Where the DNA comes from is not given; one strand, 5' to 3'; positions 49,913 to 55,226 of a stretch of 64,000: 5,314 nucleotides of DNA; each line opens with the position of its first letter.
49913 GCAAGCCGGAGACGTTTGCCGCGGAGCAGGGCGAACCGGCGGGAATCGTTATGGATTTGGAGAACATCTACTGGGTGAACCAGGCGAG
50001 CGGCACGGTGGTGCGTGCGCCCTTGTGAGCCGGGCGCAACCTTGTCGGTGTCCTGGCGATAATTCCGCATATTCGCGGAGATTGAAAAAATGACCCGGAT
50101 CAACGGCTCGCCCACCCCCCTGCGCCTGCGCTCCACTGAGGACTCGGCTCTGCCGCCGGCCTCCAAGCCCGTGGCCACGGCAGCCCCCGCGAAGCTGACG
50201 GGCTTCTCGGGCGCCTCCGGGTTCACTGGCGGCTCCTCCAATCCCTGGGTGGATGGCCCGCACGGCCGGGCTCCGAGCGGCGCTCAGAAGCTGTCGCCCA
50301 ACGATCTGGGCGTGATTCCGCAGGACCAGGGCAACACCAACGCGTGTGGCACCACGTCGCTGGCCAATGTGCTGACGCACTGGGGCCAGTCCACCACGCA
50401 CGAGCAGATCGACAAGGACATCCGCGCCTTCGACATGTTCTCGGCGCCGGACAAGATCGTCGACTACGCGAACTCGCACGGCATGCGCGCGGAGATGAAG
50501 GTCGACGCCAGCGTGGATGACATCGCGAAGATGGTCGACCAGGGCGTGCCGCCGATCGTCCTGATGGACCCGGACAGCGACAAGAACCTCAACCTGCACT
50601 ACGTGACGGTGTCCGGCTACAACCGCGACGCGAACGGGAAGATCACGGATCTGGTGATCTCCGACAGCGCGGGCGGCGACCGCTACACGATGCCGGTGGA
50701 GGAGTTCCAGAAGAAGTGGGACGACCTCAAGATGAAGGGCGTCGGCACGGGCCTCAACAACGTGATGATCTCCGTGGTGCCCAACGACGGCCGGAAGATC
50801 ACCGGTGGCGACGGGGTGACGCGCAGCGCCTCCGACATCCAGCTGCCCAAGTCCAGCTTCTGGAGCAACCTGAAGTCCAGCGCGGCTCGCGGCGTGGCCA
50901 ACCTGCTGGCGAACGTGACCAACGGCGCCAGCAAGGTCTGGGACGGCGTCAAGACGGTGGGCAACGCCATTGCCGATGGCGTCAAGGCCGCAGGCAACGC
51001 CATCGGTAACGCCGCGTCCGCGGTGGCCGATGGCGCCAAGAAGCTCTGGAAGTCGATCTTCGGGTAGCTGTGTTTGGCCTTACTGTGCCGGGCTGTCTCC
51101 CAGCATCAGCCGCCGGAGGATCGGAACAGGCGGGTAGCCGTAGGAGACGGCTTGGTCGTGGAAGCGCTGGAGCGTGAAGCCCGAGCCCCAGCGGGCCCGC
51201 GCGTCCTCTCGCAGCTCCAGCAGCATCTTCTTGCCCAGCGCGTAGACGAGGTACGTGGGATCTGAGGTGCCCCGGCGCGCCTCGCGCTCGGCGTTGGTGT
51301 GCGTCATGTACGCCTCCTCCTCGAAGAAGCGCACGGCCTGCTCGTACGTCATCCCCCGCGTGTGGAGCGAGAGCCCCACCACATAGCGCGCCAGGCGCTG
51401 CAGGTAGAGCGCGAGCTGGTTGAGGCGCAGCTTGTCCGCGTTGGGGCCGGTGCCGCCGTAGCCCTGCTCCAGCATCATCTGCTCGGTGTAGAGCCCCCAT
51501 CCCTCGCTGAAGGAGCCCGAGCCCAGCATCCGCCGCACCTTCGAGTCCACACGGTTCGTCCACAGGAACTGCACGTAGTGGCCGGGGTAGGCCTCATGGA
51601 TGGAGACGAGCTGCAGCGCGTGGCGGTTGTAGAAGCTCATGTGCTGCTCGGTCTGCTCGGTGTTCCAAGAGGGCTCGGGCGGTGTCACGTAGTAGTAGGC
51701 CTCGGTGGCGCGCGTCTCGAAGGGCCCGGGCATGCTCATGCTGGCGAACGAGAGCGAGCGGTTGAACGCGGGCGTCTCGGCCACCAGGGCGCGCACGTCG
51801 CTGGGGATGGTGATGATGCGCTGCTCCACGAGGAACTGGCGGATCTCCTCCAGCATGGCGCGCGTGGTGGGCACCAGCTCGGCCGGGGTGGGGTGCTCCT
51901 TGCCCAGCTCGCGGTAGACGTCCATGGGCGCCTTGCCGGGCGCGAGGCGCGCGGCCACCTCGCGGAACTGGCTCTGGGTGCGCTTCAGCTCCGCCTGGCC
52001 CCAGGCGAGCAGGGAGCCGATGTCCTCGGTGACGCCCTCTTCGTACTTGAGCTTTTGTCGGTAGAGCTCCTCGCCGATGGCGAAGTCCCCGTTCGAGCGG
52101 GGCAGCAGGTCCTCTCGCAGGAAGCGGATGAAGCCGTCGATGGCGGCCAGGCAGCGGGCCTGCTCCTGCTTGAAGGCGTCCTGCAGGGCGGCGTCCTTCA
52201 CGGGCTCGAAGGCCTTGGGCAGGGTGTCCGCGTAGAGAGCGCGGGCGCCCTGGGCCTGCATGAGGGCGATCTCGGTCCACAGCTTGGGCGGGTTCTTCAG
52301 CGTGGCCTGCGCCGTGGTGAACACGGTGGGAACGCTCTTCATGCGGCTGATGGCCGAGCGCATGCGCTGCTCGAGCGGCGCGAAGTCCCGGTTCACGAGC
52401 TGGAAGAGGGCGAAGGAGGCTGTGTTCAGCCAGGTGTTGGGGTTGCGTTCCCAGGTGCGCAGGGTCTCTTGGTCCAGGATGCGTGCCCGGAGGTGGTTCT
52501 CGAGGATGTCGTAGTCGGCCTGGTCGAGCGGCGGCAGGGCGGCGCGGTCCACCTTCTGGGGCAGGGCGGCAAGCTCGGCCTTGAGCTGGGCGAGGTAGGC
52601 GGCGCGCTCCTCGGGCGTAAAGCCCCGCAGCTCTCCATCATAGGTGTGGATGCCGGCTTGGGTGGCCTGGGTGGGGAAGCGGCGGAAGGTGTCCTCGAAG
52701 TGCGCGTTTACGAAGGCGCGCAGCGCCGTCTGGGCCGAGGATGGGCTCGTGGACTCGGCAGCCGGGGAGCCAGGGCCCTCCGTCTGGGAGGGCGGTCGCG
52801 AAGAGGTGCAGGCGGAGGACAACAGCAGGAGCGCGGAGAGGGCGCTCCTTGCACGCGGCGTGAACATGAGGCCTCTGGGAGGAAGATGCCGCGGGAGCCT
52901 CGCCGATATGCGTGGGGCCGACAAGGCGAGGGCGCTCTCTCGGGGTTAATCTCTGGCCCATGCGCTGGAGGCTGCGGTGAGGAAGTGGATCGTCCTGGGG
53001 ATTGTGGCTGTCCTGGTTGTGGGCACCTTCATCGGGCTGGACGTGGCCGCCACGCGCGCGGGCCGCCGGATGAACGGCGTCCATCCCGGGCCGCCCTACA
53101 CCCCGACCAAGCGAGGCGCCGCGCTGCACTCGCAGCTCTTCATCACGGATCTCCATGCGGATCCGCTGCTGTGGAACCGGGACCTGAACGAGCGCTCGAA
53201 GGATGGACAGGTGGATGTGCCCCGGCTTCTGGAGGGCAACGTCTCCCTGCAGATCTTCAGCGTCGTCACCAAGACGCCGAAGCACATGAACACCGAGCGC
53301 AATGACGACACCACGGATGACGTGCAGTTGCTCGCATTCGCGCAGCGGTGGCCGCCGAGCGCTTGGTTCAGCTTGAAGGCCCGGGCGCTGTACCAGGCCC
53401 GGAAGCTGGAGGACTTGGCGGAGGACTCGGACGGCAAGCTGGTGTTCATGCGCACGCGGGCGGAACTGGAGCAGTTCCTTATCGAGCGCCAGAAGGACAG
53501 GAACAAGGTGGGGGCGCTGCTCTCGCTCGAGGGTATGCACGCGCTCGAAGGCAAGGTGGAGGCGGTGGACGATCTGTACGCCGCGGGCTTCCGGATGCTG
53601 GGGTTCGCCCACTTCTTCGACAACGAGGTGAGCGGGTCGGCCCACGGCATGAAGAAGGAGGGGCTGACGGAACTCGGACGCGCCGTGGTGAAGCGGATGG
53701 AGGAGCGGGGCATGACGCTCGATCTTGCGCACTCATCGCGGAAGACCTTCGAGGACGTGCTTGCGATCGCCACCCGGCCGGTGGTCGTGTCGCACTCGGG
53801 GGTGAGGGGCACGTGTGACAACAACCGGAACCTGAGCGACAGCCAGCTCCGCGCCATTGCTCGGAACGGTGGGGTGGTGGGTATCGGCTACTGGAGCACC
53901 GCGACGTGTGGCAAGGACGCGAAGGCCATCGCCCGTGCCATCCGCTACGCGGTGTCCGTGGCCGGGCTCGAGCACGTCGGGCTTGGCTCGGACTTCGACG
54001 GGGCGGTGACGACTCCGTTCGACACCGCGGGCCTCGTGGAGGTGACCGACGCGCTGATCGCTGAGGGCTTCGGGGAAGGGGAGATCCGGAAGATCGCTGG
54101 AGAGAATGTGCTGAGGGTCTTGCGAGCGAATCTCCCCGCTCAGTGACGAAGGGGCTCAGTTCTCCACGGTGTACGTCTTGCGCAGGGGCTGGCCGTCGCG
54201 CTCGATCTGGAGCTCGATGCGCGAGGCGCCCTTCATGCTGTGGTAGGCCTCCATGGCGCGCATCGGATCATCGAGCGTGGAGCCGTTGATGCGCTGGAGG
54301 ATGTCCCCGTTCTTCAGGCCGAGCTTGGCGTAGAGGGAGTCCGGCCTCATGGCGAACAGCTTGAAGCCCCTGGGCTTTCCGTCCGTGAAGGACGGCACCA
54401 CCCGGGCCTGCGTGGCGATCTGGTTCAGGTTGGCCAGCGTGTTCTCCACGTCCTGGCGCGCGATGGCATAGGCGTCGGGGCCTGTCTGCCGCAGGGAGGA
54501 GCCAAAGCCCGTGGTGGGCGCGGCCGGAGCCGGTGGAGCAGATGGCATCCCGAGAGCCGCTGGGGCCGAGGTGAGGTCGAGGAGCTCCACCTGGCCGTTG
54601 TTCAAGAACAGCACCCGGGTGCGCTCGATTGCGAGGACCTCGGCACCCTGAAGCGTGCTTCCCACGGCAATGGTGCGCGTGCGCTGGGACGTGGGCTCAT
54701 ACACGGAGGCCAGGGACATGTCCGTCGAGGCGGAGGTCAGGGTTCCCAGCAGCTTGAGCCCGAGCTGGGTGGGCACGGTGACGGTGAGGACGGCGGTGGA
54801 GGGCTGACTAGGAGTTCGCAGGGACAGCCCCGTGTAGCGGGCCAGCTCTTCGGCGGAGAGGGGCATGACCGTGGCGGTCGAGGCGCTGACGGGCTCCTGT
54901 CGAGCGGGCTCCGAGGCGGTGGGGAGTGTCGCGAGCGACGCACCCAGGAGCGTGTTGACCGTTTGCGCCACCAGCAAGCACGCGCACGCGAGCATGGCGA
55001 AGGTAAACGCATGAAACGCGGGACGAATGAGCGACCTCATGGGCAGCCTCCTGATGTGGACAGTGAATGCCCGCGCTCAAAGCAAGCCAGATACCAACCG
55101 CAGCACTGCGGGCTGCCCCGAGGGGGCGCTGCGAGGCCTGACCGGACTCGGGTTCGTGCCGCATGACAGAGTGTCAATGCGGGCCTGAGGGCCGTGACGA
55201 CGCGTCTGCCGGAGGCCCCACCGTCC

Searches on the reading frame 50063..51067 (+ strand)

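Call 74: search_protein_families(library=pfam, proteins=[window:50063-51067:+], max_evalue=0.00001)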
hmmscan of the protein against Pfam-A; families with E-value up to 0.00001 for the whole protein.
window:50063-51067:+ (334 aa): 2 families
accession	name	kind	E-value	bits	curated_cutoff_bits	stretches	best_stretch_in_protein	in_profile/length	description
PF13529.12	Peptidase_C39_2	-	2.7e-13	51.1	24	1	84-202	3-142/143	Peptidase_C39 like family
PF03412.21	Peptidase_C39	-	4e-07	30.4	22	1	89-221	7-123/133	Peptidase C39 family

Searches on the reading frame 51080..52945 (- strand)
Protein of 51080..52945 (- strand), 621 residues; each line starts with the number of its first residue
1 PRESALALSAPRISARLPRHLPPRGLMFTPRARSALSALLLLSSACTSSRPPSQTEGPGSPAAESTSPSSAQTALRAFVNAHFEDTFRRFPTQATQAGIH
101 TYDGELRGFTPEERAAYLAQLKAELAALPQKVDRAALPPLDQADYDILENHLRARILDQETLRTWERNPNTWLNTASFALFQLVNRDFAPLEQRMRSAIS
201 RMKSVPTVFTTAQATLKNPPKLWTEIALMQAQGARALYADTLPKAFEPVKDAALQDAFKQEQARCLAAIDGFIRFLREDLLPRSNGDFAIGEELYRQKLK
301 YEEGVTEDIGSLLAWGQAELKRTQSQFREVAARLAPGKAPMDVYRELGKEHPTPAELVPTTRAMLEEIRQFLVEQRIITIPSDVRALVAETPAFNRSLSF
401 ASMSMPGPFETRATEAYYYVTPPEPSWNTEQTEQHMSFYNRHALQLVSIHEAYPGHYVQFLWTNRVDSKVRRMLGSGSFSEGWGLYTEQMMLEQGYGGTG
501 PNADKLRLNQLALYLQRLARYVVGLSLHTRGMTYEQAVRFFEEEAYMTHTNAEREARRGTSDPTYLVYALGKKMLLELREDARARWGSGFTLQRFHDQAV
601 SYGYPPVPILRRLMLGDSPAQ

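Call 74: search_protein_families(library=pfam, proteins=[window:51080-52945:-], max_evalue=0.00001)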
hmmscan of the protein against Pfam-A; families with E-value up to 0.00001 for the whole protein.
window:51080-52945:- (621 aa): 1 family
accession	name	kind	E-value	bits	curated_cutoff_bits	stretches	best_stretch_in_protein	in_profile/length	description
PF05960.17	DUF885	-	1.4e-106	358.7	32.4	1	91-614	1-532/532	Bacterial protein of unknown function (DUF885)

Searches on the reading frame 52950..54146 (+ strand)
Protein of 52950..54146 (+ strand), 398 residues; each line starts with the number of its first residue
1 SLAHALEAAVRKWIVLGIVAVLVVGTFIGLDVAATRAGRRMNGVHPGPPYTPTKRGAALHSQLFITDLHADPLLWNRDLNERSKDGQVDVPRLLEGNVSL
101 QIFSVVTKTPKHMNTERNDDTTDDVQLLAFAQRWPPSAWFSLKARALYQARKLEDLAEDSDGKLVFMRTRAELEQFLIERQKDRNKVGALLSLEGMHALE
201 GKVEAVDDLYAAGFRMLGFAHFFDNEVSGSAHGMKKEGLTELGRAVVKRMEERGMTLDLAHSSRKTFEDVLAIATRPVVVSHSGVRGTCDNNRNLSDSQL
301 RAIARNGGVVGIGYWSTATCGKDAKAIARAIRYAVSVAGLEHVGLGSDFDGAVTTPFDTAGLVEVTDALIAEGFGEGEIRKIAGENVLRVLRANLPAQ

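Call 74: search_protein_families(library=pfam, proteins=[window:52950-54146:+], max_evalue=0.00001)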
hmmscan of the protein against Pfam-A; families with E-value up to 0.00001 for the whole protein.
window:52950-54146:+ (398 aa): 1 family
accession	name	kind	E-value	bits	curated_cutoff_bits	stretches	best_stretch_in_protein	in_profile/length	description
PF01244.27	Peptidase_M19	-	4.6e-71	240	26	1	59-392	2-318/319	Membrane dipeptidase (Peptidase family M19)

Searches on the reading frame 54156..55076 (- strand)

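Call 80: search_protein_families(library=pfam, proteins=[window:54156-55076:-], max_evalue=0.00001)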
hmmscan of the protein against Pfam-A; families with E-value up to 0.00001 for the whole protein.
window:54156-55076:- (306 aa): 1 family
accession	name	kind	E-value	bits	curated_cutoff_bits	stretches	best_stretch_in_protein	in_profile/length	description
PF11356.14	T2SSC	-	2.7e-08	34.2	27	1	29-167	4-140/141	Type II secretion system protein C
